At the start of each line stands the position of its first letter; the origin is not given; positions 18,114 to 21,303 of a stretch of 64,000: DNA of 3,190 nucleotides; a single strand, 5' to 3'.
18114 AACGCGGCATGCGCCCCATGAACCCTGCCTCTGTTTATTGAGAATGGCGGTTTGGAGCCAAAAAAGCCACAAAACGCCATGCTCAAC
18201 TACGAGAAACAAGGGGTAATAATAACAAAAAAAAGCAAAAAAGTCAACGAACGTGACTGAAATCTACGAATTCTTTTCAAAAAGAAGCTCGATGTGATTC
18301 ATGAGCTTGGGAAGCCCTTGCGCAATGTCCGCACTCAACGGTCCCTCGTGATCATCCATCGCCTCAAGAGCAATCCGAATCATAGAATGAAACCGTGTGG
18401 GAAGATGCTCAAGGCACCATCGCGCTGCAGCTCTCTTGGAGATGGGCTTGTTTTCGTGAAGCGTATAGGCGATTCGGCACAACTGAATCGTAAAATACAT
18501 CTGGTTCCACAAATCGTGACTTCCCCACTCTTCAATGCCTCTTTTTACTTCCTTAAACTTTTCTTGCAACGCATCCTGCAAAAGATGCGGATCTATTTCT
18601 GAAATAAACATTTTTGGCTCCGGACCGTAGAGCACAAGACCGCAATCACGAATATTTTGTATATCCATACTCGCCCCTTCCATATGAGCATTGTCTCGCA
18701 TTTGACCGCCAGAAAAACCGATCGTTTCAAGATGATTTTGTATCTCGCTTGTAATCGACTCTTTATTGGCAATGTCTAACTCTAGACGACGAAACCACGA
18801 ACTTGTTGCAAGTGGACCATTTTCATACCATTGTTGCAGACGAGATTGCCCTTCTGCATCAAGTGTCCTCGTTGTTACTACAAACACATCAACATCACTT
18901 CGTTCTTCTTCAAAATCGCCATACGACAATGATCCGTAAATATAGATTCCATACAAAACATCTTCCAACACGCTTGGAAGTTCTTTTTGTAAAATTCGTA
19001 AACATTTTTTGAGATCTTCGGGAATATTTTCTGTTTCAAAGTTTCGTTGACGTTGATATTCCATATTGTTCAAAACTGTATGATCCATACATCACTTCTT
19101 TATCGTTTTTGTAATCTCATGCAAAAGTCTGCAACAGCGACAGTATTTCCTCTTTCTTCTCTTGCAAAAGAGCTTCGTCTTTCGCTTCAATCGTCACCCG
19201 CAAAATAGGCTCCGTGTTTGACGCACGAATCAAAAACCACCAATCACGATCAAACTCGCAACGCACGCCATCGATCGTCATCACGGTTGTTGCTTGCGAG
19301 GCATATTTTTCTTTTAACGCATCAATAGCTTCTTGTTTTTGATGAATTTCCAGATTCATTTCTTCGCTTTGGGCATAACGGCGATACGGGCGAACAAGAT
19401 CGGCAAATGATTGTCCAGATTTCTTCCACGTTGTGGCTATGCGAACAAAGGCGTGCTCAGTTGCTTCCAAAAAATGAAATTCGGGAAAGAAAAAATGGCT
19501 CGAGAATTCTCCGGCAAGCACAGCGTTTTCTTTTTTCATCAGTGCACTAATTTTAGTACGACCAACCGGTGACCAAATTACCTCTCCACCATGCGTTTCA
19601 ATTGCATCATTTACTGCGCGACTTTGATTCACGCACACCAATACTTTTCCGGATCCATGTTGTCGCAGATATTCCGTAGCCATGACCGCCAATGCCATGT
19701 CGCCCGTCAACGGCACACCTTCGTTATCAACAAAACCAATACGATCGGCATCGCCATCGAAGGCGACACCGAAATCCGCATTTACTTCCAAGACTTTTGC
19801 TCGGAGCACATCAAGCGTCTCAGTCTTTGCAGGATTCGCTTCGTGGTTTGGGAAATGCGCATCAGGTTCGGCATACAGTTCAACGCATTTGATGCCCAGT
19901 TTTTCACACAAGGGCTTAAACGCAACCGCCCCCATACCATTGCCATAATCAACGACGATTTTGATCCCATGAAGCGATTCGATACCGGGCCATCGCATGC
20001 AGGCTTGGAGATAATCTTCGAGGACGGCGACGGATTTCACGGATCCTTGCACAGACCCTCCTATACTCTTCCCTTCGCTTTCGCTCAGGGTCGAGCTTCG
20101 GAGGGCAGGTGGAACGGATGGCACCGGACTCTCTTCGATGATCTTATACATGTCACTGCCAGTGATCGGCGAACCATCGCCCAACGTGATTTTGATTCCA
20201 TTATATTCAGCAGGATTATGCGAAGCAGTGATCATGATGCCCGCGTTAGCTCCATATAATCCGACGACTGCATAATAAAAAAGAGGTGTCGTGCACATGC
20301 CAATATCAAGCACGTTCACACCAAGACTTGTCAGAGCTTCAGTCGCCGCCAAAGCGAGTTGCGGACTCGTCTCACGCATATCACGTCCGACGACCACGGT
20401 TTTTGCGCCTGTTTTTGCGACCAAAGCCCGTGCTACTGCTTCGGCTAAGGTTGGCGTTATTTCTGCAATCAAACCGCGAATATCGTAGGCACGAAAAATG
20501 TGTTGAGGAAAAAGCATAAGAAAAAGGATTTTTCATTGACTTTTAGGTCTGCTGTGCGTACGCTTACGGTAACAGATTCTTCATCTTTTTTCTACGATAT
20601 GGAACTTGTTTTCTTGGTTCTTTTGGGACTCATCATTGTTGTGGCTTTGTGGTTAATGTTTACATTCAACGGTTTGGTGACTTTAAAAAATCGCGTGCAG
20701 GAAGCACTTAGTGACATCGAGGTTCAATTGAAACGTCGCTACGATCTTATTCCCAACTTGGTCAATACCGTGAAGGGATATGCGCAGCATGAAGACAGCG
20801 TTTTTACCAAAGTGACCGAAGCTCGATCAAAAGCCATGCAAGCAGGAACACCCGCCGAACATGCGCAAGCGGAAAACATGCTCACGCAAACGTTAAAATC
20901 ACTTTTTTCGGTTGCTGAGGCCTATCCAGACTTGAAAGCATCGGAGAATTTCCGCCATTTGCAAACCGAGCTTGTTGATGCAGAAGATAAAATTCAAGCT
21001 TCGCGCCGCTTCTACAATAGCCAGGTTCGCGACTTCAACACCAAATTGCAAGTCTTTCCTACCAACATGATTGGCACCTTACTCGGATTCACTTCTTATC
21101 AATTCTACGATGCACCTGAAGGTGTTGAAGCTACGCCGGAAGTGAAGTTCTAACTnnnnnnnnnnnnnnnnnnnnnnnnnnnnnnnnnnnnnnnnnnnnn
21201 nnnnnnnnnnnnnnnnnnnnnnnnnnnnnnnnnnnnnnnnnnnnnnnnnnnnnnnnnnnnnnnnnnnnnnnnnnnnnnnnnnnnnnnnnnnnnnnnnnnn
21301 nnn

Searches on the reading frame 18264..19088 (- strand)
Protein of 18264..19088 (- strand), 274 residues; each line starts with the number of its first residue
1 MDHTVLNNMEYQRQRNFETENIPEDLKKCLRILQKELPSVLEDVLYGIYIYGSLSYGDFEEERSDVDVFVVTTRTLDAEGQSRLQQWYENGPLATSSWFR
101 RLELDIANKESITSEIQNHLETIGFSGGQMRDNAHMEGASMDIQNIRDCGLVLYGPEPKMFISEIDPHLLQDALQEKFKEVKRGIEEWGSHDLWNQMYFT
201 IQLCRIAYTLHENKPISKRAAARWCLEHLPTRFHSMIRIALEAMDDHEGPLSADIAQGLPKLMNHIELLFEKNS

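Call 61: search_protein_families(library=pfam, proteins=[window:18264-19088:-], max_evalue=0.0001)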
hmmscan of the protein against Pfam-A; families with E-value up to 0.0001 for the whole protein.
window:18264-19088:- (274 aa): 2 families
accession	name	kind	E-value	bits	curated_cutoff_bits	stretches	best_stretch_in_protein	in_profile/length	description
PF13427.11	AadA_C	-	2.8e-15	56.8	22.2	1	164-250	5-84/103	Aminoglycoside adenylyltransferase, C-terminal domain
PF01909.29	NTP_transf_2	-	4.7e-06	27.4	21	1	27-110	2-75/93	Nucleotidyltransferase domain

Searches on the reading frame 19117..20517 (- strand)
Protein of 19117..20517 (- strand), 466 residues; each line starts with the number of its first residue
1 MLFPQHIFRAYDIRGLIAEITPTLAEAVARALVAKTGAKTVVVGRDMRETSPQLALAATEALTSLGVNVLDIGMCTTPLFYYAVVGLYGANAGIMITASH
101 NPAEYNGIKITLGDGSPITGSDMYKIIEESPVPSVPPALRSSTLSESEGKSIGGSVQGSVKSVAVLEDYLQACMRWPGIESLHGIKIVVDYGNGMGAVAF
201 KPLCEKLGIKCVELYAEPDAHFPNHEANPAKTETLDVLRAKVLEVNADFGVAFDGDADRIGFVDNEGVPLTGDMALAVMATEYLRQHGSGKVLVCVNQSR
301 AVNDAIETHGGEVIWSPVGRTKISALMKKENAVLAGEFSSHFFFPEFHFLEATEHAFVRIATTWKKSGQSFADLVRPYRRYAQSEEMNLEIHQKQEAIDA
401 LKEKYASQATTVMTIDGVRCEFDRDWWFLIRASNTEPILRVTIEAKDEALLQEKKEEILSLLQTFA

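Call 61: search_protein_families(library=pfam, proteins=[window:19117-20517:-], max_evalue=0.0001)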
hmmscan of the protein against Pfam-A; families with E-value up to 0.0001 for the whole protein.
window:19117-20517:- (466 aa): 4 families
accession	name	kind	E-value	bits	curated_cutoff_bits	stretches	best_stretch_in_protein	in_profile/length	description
PF02878.22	PGM_PMM_I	-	4.7e-35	120.7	22.5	1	7-128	3-129/138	Phosphoglucomutase/phosphomannomutase, alpha/beta/alpha domain I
PF02879.22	PGM_PMM_II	-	2.4e-24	86.3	29.3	1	169-267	3-103/103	Phosphoglucomutase/phosphomannomutase, alpha/beta/alpha domain II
PF02880.22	PGM_PMM_III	-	9.7e-15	55.1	20.7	1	272-380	2-114/115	Phosphoglucomutase/phosphomannomutase, alpha/beta/alpha domain III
PF00408.26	PGM_PMM_IV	-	1.8e-10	41.2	23.1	1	386-459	1-66/68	Phosphoglucomutase/phosphomannomutase, C-terminal domain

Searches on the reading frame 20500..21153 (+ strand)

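Call 61: search_protein_families(library=pfam, proteins=[window:20500-21153:+], max_evalue=0.0001)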
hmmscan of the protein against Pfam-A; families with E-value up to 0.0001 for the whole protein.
window:20500-21153:+ (217 aa): 1 family
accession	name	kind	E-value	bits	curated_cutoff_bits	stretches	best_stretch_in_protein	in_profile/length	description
PF04011.17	LemA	-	3e-58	196.3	26.2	1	69-217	1-149/149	LemA family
